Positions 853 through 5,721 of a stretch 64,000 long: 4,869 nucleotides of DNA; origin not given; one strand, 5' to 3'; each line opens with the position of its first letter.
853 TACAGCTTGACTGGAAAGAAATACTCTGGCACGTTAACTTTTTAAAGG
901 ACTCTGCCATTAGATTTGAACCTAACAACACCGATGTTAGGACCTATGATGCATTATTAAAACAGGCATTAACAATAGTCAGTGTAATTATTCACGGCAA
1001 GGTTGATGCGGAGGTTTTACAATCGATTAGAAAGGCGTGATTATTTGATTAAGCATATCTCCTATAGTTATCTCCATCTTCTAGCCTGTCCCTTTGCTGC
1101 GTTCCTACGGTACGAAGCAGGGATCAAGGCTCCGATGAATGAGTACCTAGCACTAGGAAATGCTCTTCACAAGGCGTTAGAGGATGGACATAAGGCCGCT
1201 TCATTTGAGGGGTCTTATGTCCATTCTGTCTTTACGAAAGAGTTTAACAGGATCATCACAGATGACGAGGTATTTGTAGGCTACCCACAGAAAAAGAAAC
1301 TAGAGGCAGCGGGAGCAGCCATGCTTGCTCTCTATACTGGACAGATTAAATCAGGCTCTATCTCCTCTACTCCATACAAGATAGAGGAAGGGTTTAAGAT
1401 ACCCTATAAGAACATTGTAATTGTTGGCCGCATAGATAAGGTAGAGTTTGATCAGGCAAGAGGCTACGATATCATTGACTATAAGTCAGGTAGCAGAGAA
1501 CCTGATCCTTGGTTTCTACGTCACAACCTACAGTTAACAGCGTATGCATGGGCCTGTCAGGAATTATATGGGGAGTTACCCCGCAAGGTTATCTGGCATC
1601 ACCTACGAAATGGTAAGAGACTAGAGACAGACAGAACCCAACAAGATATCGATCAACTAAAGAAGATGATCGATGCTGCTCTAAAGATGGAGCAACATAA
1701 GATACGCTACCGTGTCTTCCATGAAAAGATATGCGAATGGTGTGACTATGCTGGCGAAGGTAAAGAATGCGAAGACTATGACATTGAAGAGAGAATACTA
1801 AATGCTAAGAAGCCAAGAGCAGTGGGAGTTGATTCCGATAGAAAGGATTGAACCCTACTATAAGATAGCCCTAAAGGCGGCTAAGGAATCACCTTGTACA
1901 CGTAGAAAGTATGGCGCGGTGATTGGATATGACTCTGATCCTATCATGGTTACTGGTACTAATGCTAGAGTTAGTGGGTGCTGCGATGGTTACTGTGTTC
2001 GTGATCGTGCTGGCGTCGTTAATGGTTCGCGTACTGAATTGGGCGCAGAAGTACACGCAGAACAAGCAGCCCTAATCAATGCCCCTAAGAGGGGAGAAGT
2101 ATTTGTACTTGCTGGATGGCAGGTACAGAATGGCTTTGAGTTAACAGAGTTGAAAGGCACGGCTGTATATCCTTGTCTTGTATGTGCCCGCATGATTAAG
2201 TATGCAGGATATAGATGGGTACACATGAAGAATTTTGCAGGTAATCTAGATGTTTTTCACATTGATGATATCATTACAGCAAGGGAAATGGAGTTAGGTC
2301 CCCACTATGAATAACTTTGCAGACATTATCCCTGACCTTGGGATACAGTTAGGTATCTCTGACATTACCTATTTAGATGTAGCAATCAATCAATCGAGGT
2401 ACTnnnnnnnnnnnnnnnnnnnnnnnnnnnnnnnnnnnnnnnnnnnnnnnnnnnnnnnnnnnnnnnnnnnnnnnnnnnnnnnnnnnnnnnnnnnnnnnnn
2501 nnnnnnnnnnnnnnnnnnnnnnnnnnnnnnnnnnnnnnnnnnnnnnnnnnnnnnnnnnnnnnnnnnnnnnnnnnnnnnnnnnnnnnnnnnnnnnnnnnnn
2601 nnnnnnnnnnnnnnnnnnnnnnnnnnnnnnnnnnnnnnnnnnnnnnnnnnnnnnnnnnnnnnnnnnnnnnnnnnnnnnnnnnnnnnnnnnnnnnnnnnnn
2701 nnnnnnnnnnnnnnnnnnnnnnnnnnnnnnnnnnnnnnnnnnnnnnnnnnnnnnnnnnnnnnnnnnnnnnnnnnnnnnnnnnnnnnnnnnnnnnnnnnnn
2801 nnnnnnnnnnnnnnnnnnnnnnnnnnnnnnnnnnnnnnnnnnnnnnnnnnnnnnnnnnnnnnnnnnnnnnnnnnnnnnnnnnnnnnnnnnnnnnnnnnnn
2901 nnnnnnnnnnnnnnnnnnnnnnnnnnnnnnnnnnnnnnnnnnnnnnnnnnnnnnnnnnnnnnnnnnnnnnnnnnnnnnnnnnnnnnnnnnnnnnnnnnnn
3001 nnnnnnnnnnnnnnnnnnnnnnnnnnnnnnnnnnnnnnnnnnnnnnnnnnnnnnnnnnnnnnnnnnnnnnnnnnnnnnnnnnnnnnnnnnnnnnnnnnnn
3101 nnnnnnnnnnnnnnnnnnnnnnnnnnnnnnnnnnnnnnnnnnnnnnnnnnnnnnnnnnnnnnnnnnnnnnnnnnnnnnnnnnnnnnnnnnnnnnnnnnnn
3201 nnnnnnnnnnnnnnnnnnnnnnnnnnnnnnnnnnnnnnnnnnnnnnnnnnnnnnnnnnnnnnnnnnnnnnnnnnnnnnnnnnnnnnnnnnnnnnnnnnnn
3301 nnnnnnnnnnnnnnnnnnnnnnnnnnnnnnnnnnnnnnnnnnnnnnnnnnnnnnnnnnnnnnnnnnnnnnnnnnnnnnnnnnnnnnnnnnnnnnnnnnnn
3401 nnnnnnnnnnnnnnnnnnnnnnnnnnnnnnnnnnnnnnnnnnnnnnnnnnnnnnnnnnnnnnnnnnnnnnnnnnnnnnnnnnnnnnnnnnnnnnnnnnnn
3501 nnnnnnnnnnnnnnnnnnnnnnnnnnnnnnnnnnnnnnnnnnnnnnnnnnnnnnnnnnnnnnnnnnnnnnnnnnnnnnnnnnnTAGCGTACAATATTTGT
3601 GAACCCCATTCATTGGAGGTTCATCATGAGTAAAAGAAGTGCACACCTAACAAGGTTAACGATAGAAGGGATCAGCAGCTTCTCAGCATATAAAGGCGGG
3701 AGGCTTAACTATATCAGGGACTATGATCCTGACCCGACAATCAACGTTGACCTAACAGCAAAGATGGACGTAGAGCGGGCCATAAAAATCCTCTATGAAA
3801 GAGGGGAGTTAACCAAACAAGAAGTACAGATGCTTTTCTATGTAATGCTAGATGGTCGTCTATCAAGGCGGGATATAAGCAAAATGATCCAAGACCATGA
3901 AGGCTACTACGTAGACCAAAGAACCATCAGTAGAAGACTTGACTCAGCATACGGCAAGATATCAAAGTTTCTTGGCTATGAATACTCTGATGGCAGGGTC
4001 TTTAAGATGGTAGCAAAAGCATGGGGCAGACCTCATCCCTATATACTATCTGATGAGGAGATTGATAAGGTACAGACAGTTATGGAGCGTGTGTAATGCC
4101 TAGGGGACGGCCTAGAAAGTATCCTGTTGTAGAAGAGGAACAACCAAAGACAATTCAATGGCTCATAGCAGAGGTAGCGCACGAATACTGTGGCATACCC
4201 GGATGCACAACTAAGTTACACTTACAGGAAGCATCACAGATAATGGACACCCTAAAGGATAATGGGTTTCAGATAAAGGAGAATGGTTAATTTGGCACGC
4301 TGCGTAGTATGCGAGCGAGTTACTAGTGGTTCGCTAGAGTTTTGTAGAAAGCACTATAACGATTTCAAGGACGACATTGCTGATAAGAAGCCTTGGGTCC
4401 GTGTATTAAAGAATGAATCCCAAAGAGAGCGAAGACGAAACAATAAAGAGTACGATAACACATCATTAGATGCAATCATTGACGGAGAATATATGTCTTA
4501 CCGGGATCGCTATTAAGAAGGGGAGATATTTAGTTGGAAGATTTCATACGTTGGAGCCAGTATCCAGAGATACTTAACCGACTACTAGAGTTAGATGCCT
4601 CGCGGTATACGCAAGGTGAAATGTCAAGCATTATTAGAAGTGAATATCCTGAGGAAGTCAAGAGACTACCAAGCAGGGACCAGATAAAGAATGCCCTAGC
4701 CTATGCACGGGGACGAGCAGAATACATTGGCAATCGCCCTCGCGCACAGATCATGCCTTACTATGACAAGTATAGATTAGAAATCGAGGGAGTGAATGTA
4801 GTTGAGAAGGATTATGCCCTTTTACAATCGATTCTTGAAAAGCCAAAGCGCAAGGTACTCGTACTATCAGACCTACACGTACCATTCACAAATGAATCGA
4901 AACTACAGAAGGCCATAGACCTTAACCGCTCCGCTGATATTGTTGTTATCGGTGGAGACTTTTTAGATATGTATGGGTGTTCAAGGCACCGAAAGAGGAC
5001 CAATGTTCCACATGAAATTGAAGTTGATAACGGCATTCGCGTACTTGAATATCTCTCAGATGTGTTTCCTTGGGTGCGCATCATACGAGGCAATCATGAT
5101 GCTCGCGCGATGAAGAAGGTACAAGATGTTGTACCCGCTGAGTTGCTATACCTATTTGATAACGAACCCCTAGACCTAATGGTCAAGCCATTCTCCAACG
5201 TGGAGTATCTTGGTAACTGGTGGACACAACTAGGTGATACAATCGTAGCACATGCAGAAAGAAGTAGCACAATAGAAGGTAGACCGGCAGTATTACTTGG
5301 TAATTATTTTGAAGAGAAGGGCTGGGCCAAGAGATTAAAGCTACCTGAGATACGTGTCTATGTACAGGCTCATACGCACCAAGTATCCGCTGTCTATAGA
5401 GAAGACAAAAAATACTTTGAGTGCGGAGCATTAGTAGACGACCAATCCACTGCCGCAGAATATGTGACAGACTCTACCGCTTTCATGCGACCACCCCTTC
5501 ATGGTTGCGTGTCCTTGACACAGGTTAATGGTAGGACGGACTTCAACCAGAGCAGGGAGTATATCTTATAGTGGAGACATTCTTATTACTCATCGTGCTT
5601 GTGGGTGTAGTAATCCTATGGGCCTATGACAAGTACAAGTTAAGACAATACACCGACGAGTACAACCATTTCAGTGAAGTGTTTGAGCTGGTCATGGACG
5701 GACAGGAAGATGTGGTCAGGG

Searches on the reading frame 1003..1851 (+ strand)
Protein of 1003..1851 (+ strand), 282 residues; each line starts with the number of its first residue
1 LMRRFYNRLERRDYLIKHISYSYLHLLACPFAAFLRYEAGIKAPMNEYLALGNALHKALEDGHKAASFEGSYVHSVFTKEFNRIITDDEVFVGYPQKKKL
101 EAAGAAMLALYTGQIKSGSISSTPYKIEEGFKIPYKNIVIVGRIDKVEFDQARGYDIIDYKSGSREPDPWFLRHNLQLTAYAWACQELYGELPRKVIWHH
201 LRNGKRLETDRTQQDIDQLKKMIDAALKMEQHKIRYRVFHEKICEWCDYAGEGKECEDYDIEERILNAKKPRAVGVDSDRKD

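Call 90: search_protein_families(library=pfam, alignment_id=A6, max_evalue=0.001)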
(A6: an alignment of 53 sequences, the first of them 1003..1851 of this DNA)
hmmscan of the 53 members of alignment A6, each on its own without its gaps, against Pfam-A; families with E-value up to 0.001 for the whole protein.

A. member 1, window:1003-1851:+ (282 aa): 2 families
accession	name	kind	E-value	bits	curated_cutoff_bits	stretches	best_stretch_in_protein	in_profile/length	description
PF12705.13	PDDEXK_1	-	2.1e-24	87.3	22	1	22-250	5-243/247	PD-(D/E)XK nuclease superfamily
PF01930.23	Cas_Cas4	-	0.00016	22.3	22.7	1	142-250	54-155/160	Domain of unknown function DUF83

B. families by the number of members that match (of 53 scanned): 58 families (the first 25 are shown)
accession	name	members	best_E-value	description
PF08241.18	Methyltransf_11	2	3.2e-11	Methyltransferase domain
PF13649.12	Methyltransf_25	2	3e-09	Methyltransferase domain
PF00383.29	dCMP_cyt_deam_1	2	8e-09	Cytidine and deoxycytidylate deaminase zinc-binding region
PF00478.31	IMPDH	1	6.4e-105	IMP dehydrogenase / GMP reductase domain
PF02867.20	Ribonuc_red_lgC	1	1.9e-99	Ribonucleotide reductase, barrel domain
PF00476.26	DNA_pol_A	1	3.3e-90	DNA polymerase family A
PF04095.22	NAPRTase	1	6.1e-43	Nicotinate phosphoribosyltransferase (NAPRTase) family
PF05731.17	TROVE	1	1.5e-35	TROVE domain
PF01145.31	Band_7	1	8.4e-35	SPFH domain / Band 7 family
PF02511.20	Thy1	1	1.3e-32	Thymidylate synthase complementing protein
PF01612.26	DNA_pol_A_exo1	1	8.8e-25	3'-5' exonuclease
PF12705.13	PDDEXK_1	1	2.1e-24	PD-(D/E)XK nuclease superfamily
PF01743.26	PolyA_pol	1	8e-24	Poly A polymerase head domain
PF10686.14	YAcAr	1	3e-19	YspA, cpYpsA-related SLOG family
PF00782.25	DSPc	1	2.6e-14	Dual specificity phosphatase, catalytic domain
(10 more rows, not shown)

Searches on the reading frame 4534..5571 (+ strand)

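Call 10: search_protein_families(library=phrogs, proteins=[window:4534-5571:+])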
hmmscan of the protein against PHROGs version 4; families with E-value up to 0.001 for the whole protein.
window:4534-5571:+ (345 aa): 5 families
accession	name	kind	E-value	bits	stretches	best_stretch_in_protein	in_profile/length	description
phrog_221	-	other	6.1e-17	62.9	1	91-224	97-241/367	metallo-phosphoesterase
phrog_7339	-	DNA, RNA and nucleotide metabolism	3.8e-09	37.3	1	102-293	26-210/263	DNA repair exonuclease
phrog_1649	-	other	1.3e-05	25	1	104-227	34-130/308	metallo-phosphoesterase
phrog_246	-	other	3.4e-05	24.1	0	92-145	162-215/417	NinI-like serine-threonine phosphatase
phrog_9096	-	unknown function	0.00048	21.1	0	105-191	12-79/157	-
